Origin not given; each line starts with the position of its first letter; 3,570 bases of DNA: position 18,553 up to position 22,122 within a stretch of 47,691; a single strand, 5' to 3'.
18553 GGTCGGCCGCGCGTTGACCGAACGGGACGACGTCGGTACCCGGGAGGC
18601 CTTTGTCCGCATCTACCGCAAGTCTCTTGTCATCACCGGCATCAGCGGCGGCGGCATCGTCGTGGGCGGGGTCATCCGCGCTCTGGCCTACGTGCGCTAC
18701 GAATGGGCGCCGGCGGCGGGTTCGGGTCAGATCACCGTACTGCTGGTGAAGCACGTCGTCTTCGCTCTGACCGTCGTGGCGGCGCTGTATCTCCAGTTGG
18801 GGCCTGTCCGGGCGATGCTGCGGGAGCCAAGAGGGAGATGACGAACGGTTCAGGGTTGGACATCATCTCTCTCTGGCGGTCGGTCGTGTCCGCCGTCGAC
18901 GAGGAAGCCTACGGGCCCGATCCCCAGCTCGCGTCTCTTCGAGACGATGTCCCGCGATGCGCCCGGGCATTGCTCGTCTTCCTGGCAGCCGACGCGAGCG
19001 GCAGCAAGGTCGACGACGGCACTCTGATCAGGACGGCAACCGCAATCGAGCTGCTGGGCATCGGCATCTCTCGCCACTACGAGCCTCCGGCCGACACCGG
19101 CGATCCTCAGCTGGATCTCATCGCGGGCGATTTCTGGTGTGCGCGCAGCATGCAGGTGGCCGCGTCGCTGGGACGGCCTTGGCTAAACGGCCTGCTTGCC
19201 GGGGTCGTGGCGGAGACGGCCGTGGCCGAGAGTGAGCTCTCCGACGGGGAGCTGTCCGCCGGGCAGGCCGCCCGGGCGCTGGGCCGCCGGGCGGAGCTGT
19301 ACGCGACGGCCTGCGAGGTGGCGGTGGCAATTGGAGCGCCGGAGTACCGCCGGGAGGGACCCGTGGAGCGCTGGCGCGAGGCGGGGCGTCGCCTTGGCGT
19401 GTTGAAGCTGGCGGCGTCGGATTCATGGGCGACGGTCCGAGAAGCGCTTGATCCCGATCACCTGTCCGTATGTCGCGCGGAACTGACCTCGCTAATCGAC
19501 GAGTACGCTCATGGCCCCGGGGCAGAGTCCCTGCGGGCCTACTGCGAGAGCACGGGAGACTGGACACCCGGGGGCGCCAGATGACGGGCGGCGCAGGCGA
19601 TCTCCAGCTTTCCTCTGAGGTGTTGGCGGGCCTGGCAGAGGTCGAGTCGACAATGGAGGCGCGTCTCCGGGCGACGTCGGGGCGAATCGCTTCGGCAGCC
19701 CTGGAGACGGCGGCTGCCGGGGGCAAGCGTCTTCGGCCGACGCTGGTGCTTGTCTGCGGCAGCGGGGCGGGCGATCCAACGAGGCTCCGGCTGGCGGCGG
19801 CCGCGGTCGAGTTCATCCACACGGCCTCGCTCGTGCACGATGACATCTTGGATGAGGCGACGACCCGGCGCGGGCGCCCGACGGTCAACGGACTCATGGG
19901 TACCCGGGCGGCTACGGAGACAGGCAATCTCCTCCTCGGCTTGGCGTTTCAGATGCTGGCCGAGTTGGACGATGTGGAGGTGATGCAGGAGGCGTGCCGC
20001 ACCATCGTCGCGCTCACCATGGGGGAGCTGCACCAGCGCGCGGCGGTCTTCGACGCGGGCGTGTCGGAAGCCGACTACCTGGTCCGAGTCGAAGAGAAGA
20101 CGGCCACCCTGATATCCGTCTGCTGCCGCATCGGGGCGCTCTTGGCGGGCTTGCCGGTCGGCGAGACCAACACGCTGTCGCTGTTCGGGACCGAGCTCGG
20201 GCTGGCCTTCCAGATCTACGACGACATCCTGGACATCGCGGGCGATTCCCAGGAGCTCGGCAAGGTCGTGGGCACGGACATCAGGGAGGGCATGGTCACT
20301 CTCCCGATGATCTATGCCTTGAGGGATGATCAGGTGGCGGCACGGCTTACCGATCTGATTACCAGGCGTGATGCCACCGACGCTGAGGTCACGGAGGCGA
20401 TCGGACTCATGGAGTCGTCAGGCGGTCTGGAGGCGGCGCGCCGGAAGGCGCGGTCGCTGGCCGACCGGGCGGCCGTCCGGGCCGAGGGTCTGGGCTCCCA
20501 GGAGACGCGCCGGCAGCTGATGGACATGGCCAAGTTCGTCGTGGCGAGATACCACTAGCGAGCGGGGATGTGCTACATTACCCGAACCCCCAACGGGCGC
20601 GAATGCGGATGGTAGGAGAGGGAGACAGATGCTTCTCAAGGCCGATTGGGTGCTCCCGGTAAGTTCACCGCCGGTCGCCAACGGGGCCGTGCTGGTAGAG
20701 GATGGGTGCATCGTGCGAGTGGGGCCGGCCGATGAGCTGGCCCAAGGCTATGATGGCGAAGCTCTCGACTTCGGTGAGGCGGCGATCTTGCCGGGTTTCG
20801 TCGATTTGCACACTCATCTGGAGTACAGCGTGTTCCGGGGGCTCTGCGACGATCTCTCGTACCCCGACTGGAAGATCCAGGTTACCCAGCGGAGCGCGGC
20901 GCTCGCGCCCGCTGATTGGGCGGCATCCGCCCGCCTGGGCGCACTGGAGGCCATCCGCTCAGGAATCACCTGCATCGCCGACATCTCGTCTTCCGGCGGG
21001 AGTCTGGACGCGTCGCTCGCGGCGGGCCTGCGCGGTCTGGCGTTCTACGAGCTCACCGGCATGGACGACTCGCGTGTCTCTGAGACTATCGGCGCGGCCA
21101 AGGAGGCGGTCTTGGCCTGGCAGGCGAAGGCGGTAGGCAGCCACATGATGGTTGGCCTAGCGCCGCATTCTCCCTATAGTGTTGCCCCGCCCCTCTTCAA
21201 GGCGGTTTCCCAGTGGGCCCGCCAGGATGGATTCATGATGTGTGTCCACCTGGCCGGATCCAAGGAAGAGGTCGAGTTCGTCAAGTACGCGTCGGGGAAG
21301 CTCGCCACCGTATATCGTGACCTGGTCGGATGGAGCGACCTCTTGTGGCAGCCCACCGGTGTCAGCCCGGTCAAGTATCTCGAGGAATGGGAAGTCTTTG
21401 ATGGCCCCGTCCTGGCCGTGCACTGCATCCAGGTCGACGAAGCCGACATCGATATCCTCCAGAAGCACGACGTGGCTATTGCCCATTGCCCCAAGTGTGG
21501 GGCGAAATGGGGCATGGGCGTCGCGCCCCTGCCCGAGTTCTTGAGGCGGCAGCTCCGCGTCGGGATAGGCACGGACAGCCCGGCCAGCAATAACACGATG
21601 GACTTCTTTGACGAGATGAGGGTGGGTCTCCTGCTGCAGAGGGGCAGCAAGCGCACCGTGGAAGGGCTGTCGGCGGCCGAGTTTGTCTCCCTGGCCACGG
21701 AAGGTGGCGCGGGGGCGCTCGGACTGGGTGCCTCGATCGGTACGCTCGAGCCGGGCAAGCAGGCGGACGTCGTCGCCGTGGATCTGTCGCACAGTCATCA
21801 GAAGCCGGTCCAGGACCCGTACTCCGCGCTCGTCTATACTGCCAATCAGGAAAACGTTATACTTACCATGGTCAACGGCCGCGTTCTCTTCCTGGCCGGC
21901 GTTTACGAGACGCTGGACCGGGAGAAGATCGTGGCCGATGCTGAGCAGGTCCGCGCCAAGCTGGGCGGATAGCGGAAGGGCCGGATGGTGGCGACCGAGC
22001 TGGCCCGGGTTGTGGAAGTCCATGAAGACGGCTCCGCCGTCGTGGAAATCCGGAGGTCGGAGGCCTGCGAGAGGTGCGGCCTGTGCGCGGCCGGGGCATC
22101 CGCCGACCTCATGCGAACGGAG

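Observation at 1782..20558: Candidate monoderm electron-conduit locus built around two giant multihaem cytochromes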

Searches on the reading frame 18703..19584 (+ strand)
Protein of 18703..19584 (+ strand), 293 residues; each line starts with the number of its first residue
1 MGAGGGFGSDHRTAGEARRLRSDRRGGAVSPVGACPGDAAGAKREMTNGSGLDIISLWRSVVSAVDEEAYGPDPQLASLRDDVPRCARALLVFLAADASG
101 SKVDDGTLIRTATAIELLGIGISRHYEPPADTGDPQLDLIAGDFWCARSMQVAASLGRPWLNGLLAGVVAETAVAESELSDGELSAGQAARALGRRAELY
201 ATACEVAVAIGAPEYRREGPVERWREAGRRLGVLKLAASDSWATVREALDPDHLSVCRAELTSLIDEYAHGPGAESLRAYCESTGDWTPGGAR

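Call 5: search_protein_families(library=pfam, proteins=[window:18703-19584:+], max_evalue=0.01)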
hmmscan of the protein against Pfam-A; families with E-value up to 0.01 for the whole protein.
window:18703-19584:+ (293 aa): 0 families

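Call 7: search_protein_families(library=ncbifam, proteins=[window:18703-19584:+], max_evalue=0.01)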
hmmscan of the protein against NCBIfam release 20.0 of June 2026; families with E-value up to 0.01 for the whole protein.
window:18703-19584:+ (293 aa): 0 families

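Call 49: search_protein_families(library=pfam, max_evalue=1, proteins=[window:18838-19581:+])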
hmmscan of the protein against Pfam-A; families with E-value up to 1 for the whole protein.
seq(248 aa): 0 families

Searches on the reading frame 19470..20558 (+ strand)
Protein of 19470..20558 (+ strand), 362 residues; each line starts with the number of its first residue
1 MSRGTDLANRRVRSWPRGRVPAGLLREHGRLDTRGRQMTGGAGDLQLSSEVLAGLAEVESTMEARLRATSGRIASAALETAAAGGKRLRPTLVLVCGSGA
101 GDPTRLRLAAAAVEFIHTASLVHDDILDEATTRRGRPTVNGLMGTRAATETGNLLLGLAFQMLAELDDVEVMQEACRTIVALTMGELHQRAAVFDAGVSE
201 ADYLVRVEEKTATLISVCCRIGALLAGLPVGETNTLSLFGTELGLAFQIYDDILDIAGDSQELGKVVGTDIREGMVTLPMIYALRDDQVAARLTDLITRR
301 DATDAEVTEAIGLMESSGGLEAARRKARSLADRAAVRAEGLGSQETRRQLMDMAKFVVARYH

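Call 5: search_protein_families(library=pfam, proteins=[window:19470-20558:+], max_evalue=0.01)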
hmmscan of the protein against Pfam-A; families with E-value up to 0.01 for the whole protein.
window:19470-20558:+ (362 aa): 1 family
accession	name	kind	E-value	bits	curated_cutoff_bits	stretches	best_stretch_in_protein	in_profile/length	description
PF00348.22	polyprenyl_synt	-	6e-65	219.4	27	1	77-313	7-250/251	Polyprenyl synthetase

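Call 7: search_protein_families(library=ncbifam, proteins=[window:19470-20558:+], max_evalue=0.01)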
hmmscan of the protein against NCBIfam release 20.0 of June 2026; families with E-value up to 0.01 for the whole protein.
window:19470-20558:+ (362 aa): 16 families
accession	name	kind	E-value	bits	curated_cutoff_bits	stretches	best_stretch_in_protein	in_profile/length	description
TIGR02748.1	GerC3_HepT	equivalog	6.2e-66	222.7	456.55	1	54-360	12-317/319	heptaprenyl diphosphate synthase component II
TIGR02749.1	prenyl_cyano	equivalog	4.7e-64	216.4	383.2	1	55-361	14-321/322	solanesyl diphosphate synthase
NF041169.1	f2_encap_cargo4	exception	3.7e-59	200.7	450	1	74-361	39-333/334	family 2 encapsulin nanocompartment cargo protein polyprenyl transferase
NF045628.1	HxpDPsynlarge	equivalog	8.3e-59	199.1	500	1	55-360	5-309/311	hexaprenyl-diphosphate synthase large subunit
NF042417.1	NPPPS_Mycobact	equivalog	1.5e-55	188.6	600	1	43-361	14-334/335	nonaprenyl/(2E,6E)-farnesyl/geranylgeranyl diphosphat synthase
NF040698.1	IdsA_Meth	equivalog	1.8e-55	188.4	468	1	57-361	13-327/328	short chain isoprenyl diphosphate synthase IdsA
NF041003.1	GGPP_syn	equivalog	1.9e-51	175.1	500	1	55-360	10-324/326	geranylgeranyl diphosphate synthase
NF045549.1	GGPPsyn_IdsB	equivalog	3.5e-46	157.8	475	1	78-360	58-344/346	geranylgeranyl diphosphate synthase IdsB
NF008140.0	PRK10888.1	equivalog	6e-46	157.2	412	1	55-360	14-321/323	octaprenyl diphosphate synthase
NF045485.1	FPPsyn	subfamily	4e-41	141.1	275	1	58-288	8-252/288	farnesyl diphosphate synthase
NF040789.2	gerfarn_diphsyn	equivalog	6.7e-36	124.2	560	1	108-360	86-343/345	geranylfarnesyl diphosphate synthase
NF045685.1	GGPPSynCrtE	equivalog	3.9e-35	121.3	460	1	57-292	13-261/293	geranylgeranyl diphosphate synthase CrtE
NF007877.0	PRK10581.1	equivalog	2.4e-29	102.5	321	1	73-298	32-268/299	(2E,6E)-farnesyl diphosphate synthase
NF040627.1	GFPS_Meth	equivalog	1.5e-24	86.9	600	1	81-282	36-230/285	geranylfarnesyl diphosphate synthase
NF042416.1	GFPPS_Mycobact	equivalog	7.1e-23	81.1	600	2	233-357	216-345/350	bifunctional (2E,6E)-farnesyl/geranyl diphosphate synthase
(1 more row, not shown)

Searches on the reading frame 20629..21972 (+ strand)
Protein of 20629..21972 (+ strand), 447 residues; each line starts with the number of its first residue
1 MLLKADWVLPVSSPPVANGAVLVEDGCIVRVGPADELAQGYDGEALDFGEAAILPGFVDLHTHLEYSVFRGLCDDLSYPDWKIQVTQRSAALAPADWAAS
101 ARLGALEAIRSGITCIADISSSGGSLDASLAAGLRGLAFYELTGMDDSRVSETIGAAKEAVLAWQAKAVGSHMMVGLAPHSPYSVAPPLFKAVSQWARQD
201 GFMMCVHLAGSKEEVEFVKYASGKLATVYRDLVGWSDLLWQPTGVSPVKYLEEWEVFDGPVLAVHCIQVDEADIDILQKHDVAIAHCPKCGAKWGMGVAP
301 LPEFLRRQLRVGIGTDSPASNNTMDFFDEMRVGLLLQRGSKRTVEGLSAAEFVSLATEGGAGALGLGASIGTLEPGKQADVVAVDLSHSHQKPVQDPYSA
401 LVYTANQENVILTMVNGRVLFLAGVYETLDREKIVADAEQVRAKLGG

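Call 5: search_protein_families(library=pfam, proteins=[window:20629-21972:+], max_evalue=0.01)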
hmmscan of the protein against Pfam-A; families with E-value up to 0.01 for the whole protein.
window:20629-21972:+ (447 aa): 3 families
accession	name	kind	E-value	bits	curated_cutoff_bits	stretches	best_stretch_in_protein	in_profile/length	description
PF01979.26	Amidohydro_1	-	6.7e-54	183.9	25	1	53-419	2-344/345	Amidohydrolase family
PF07969.17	Amidohydro_3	-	8.7e-14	52.3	29.7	1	295-421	353-472/472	Amidohydrolase family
PF22039.1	HUTI_composite_bact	-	2.3e-06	27.5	25.5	1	19-39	1-21/26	Imidazolonepropionase-like composite domain, bacteria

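Call 25: find_related_loci(query=A3, collection=genome_contigs, flank=10000)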
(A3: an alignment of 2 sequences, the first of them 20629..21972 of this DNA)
Query A3 (447 aa) in genome_contigs; peptide patterns used: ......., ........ (x = any residue, [..] = any of these).
600 stretches matched a pattern (row limit reached: there are more); 80 encode a relative of the query (tblastn E <= 1e-3); 80 distinct loci.
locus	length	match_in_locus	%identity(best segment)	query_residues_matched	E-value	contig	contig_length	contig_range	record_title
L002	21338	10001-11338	54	1-445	3e-147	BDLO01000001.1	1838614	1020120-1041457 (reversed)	Coriobacteriaceae bacterium EMTCatB1 DNA, scaffold1, whole genome shotgun sequence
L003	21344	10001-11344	51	1-447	2e-141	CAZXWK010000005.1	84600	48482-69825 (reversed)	MAG TPA_asm: uncultured Eubacteriales bacterium isolate binchicken_co152_220 genome assembly, contig: NODE_313_length_84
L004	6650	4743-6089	51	1-447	1e-140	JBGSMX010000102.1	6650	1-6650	MAG: Coriobacteriia bacterium isolate JTS-AC241 k141_1689893, whole genome shotgun sequence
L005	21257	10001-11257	52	1-418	1e-135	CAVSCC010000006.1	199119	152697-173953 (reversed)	MAG: uncultured Coriobacteriia bacterium isolate MFD02979.bin.2.170 genome assembly, contig: contig_19208, whole genome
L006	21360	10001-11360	48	1-447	7e-116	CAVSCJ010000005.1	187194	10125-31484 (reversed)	MAG: uncultured Coriobacteriia bacterium isolate MFD05942.bin.1.336 genome assembly, contig: contig_26732, whole genome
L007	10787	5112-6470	43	1-445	1e-111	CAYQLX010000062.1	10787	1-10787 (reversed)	MAG TPA_asm: uncultured Coriobacteriaceae bacterium isolate binchicken_co323_306 genome assembly, contig: NODE_6890_leng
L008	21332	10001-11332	52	1-442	3e-144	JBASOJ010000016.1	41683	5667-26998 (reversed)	MAG: Coriobacteriia bacterium isolate MFD12108_ilm_asm_bin10 k127_29004, whole genome shotgun sequence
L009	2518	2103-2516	59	1-137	4e-44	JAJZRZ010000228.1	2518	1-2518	MAG: Actinomycetes bacterium isolate SKS3.bin14 NODE_70808_length_2518_cov_1.221246, whole genome shotgun sequence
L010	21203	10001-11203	29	21-446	3e-34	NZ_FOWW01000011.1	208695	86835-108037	Amycolatopsis arida strain CGMCC 4.5579, whole genome shotgun sequence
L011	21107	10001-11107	30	53-446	2e-33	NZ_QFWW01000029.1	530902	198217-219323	Lentzea terrae strain NEAU-LZS 42 scaffold31, whole genome shotgun sequence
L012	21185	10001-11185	29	21-445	3e-32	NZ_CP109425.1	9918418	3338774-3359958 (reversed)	Kribbella sp. NBC_01505 chromosome, complete genome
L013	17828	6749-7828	23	18-389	6e-15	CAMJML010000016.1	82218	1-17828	MAG: uncultured Selenomonadales bacterium isolate SRR12377476_bin.3_metawrap_v1.3_MAG genome assembly, contig: SRR123774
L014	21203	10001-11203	30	18-446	4e-36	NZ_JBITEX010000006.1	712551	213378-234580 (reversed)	Lentzea sp. NPDC051213 NPDC051213_120_B3.ctg-0006, whole genome shotgun sequence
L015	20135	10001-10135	56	21-65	5e-6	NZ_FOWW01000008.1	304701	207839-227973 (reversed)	Amycolatopsis arida strain CGMCC 4.5579, whole genome shotgun sequence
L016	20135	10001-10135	57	21-65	5e-6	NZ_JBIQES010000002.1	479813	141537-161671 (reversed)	Dietzia sp. 179-F 9C3 NHS NODE_2_length_479813_cov_251.560371, whole genome shotgun sequence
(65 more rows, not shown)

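Call 103: search_protein_families(library=pfam, max_evalue=0.001, proteins=[L006:3022-4389:+, L003:5964-7157:+, L003:7395-9206:+, L003:9212-9934:+])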
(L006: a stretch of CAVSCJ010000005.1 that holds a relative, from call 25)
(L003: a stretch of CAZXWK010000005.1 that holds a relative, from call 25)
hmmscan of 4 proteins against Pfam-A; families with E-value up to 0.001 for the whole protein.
L006:3022-4389:+ (455 aa): 2 families
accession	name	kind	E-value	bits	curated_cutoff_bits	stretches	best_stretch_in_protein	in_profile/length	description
PF02397.22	Bac_transf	-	6.7e-63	211.9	27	1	269-449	1-178/179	Bacterial sugar transferase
PF13727.12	CoA_binding_3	-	1.5e-08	35.3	25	1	61-221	4-160/175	CoA-binding domain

L003:5964-7157:+ (397 aa): 1 family
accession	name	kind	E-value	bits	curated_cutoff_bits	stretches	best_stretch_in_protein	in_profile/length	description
PF14522.11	Cytochrome_C7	-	1.7e-08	34.6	24.8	1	142-214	3-67/67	Cytochrome c7 and related cytochrome c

L003:7395-9206:+ (603 aa): 2 families
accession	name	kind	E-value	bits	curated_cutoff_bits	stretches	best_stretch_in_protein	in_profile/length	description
PF02310.24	B12-binding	-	2.4e-14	53.6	32.1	1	37-146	10-115/121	B12 binding domain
PF04055.27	Radical_SAM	-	4.7e-09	37.1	29.5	1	228-395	3-165/166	Radical SAM superfamily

L003:9212-9934:+ (240 aa): 9 families
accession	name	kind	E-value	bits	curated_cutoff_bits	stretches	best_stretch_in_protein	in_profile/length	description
PF01209.24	Ubie_methyltran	-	1.8e-66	224.3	20.1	1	14-240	7-233/233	ubiE/COQ5 methyltransferase family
PF13649.12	Methyltransf_25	-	8.9e-24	84.4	27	1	58-154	1-97/97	Methyltransferase domain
PF08241.18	Methyltransf_11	-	1.1e-23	84.1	21.2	1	59-158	1-95/95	Methyltransferase domain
PF13847.12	Methyltransf_31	-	4.1e-20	72.4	27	1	54-162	3-113/145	Methyltransferase domain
PF08242.18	Methyltransf_12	-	1.2e-12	48.8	30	1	59-155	1-97/98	Methyltransferase domain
PF13489.12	Methyltransf_23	-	1.4e-09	38.4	27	1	40-223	7-162/164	Methyltransferase domain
PF01135.25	PCMT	-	2.8e-05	24.4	20.3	1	47-158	66-171/210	Protein-L-isoaspartate(D-aspartate) O-methyltransferase (PCMT)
PF07021.18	MetW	-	0.00033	20.8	21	1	52-182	11-128/193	Methionine biosynthesis protein MetW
PF01170.24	UPF0020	-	0.00035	20.8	22.3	0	77-127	75-125/197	RMKL-like, methyltransferase domain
